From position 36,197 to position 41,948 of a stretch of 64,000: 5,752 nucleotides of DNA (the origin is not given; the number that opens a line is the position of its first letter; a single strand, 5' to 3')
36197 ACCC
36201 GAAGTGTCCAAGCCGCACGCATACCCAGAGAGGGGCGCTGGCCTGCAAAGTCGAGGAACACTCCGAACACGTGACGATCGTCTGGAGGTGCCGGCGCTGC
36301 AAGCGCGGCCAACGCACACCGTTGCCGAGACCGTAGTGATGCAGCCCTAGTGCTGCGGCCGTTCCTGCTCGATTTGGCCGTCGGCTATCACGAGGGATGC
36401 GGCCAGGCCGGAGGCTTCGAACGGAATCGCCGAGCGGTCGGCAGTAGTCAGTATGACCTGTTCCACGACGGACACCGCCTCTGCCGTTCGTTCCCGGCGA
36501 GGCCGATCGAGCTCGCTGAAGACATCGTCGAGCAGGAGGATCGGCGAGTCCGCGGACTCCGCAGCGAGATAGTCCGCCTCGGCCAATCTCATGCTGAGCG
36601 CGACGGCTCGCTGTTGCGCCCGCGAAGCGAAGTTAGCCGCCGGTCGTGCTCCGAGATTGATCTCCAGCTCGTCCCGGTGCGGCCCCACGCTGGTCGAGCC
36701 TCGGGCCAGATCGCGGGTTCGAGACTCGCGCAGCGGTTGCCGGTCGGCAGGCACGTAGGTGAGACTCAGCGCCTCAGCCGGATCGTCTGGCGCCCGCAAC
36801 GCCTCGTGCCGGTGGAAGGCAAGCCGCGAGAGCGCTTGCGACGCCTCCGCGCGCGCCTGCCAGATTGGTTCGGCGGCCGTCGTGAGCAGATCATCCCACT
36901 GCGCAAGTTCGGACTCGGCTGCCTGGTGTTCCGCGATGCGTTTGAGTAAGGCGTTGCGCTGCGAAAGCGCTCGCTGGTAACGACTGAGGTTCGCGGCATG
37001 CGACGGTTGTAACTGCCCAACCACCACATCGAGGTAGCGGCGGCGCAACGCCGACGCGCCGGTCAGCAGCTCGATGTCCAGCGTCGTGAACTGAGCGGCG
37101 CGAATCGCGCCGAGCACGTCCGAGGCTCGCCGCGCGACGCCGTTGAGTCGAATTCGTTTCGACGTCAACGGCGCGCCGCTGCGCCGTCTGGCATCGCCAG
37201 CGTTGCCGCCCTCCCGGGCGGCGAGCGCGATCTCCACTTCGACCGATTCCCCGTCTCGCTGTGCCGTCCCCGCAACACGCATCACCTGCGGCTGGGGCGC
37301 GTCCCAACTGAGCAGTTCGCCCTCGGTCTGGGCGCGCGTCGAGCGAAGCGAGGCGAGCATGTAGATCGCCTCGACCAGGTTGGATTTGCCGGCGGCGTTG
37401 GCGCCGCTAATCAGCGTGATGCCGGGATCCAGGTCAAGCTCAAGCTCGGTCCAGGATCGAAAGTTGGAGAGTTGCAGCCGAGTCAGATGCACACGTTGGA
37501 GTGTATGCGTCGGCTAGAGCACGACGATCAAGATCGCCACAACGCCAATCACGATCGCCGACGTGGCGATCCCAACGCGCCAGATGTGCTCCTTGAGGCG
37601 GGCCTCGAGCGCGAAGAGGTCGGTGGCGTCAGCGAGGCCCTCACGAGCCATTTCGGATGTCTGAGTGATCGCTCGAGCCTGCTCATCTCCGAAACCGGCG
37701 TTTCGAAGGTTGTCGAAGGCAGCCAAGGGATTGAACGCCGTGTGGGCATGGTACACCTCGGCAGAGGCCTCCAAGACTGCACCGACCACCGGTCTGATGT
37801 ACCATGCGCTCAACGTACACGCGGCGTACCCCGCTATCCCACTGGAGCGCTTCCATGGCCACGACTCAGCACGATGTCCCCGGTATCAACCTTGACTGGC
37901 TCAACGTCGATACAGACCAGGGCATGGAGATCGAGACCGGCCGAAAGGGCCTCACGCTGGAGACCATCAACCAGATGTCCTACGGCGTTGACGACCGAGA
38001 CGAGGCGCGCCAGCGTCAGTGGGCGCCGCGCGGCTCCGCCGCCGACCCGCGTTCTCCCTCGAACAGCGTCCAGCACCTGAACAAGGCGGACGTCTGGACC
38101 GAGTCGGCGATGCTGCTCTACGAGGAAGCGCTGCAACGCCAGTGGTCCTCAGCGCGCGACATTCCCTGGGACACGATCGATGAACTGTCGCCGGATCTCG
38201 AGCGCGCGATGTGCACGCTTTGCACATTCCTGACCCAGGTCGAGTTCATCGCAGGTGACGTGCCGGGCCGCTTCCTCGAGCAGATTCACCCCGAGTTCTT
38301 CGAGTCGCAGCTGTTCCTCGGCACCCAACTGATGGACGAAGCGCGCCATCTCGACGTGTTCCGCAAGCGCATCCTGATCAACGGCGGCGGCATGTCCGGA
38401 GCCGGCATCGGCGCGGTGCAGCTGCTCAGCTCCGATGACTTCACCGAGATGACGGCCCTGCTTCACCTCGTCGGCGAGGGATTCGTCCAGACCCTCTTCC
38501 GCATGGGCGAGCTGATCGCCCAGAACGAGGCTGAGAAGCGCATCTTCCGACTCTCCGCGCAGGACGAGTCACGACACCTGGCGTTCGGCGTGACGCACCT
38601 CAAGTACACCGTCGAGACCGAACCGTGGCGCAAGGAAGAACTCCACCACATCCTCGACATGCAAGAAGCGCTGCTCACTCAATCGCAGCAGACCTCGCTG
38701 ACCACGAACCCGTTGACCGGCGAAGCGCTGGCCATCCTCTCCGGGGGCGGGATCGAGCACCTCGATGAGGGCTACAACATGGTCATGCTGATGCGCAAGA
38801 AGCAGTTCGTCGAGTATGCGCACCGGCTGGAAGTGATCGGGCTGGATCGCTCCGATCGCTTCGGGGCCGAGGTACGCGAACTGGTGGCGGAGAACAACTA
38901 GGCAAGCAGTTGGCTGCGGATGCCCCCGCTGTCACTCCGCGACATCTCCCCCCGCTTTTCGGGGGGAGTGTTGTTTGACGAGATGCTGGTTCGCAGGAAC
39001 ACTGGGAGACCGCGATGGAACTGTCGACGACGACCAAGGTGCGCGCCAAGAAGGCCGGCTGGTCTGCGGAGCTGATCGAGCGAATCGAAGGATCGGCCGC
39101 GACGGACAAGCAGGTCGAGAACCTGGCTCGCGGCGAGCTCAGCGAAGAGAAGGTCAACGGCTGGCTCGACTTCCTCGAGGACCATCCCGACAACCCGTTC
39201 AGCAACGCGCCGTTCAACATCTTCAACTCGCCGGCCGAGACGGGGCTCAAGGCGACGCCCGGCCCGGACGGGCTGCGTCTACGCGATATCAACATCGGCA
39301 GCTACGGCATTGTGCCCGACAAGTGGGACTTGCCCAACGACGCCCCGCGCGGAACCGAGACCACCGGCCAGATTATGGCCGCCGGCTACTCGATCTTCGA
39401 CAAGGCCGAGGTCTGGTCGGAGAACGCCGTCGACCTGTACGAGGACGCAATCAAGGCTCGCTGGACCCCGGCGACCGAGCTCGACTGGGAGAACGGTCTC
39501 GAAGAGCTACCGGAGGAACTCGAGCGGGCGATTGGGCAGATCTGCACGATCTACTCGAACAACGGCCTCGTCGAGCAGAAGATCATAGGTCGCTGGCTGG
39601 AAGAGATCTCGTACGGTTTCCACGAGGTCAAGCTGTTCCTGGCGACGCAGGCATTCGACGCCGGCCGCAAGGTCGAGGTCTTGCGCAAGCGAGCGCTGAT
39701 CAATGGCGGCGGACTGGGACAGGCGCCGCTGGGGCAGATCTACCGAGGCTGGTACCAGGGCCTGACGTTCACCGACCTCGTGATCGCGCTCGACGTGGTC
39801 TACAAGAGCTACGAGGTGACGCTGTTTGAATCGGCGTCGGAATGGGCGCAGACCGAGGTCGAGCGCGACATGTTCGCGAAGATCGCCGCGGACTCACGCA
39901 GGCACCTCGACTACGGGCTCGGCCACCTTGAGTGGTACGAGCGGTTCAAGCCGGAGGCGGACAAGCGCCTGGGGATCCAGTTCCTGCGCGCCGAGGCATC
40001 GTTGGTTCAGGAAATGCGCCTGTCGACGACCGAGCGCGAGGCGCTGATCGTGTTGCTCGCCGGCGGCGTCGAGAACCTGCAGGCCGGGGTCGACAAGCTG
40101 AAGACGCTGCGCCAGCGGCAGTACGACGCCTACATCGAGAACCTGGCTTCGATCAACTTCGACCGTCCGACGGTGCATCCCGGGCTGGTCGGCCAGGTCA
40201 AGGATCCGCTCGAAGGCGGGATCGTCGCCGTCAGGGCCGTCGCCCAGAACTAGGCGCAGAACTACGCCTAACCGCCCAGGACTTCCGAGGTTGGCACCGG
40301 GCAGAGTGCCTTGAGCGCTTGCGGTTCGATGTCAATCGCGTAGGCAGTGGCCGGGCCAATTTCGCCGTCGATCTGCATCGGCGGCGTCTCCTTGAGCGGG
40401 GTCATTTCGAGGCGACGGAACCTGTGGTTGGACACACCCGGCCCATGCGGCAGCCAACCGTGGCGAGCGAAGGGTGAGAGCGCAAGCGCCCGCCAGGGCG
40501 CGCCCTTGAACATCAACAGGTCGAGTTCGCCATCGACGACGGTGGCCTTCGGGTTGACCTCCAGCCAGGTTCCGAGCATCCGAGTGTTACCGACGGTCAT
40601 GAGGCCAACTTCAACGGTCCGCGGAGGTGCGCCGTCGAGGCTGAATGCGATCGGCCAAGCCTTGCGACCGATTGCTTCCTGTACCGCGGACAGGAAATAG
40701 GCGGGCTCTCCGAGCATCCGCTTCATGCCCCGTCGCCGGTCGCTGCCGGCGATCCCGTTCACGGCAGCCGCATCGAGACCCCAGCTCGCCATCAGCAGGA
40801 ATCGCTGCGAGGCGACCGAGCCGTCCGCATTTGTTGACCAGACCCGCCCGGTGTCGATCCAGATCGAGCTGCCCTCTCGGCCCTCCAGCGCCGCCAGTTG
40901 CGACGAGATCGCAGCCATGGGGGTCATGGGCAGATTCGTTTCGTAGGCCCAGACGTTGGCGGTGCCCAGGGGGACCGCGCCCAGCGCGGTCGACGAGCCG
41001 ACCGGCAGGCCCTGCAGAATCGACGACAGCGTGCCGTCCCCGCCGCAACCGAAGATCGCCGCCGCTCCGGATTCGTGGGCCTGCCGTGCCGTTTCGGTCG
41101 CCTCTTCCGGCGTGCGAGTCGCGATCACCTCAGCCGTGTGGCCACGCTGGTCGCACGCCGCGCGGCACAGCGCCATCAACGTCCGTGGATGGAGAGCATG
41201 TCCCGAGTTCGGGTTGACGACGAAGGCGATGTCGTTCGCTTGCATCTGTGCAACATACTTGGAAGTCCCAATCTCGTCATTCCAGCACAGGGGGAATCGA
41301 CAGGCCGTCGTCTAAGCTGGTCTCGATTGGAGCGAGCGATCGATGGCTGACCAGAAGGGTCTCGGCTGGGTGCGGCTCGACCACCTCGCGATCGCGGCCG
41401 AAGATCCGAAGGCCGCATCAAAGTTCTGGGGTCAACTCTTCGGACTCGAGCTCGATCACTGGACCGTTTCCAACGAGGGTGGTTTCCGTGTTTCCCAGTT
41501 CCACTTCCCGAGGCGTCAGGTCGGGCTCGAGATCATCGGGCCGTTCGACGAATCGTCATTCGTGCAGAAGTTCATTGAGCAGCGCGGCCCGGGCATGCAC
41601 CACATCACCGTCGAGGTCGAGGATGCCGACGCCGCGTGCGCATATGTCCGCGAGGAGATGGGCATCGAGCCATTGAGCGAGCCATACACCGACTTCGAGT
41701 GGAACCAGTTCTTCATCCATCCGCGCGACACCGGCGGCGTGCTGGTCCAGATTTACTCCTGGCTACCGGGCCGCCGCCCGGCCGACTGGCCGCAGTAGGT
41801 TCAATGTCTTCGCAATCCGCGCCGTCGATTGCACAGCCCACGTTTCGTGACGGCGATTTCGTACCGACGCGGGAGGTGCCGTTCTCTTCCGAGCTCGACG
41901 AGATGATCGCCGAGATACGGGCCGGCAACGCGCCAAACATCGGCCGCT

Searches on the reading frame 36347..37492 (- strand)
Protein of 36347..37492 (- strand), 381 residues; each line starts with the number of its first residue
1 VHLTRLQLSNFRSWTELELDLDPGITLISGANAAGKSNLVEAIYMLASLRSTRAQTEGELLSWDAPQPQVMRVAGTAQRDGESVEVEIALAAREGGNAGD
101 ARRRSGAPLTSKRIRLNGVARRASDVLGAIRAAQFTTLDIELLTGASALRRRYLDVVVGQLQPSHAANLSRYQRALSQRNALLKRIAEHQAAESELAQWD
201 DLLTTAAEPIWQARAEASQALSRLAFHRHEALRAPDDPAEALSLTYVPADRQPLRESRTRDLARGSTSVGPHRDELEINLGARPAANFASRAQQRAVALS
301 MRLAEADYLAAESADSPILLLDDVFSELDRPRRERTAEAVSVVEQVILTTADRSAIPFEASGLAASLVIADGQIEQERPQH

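Call 39: search_protein_families(library=pfam, proteins=[window:36347-37492:-], max_evalue=0.0001)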
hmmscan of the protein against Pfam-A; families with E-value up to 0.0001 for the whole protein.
window:36347-37492:- (381 aa): 6 families
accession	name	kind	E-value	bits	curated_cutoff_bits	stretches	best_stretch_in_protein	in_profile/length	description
PF02463.25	SMC_N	-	1.3e-18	67.7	40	1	3-353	2-199/220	RecF/RecN/SMC N terminal domain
PF13476.12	AAA_23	-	1.3e-11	46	27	1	5-45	1-41/201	AAA domain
PF13175.12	AAA_15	-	2.9e-10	40.8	32.1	1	1-48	1-48/374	AAA ATPase domain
PF13514.12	AAA_27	-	2.6e-07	30.9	22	1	1-109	1-102/206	AAA domain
PF13304.12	AAA_21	-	3.1e-06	27.9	27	0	25-51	1-26/304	AAA domain, putative AbiEii toxin, Type IV TA system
PF13555.12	AAA_29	-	8.2e-06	25.9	27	1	3-46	1-45/61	P-loop containing region of AAA domain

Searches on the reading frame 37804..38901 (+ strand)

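Call 39: search_protein_families(library=pfam, proteins=[window:37804-38901:+], max_evalue=0.0001)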
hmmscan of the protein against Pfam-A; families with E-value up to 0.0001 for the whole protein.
window:37804-38901:+ (365 aa): 0 families

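Call 73: search_protein_families(library=pfam, proteins=[window:37804-38898:+], max_evalue=0.01)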
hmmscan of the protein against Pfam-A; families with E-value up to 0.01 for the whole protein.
window:37804-38898:+ (365 aa): 1 family
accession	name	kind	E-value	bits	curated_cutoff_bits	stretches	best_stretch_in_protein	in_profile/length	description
PF00268.27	Ribonuc_red_sm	-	0.0089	15.9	33.6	0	118-186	33-99/281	Ribonucleotide reductase, small chain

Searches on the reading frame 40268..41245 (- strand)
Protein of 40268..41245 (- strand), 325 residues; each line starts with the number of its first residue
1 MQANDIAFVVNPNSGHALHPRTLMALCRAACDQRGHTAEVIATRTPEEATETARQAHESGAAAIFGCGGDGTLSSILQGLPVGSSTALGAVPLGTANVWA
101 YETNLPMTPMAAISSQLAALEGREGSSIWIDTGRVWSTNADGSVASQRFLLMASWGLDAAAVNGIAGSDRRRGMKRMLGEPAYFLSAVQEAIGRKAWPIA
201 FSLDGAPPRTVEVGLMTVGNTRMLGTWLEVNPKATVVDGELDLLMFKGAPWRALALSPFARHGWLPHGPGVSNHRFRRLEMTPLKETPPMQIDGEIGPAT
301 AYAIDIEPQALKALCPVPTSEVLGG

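Call 39: search_protein_families(library=pfam, proteins=[window:40268-41245:-], max_evalue=0.0001)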
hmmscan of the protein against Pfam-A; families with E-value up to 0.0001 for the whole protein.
window:40268-41245:- (325 aa): 2 families
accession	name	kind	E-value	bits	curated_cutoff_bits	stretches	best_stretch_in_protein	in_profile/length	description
PF00781.29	DAGK_cat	-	1e-21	77.2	23.6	1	6-115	2-111/125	Diacylglycerol kinase catalytic domain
PF19279.4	YegS_C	-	7.1e-13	49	27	1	172-314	16-157/158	YegS C-terminal NAD kinase beta sandwich-like domain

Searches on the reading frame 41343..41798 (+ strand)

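Call 39: search_protein_families(library=pfam, proteins=[window:41343-41798:+], max_evalue=0.0001)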
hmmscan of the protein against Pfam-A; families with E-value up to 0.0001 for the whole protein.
window:41343-41798:+ (151 aa): 3 families
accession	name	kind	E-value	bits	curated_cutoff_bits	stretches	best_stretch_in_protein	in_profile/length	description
PF13669.12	Glyoxalase_4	-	1e-15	58.4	27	1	13-115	1-98/109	Glyoxalase/Bleomycin resistance protein/Dioxygenase superfamily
PF00903.31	Glyoxalase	-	3.1e-13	50.6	20.6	1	11-137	1-121/121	Glyoxalase/Bleomycin resistance protein/Dioxygenase superfamily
PF13468.12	Glyoxalase_3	-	4.4e-09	37.1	25.1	1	12-146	1-142/176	Glyoxalase-like domain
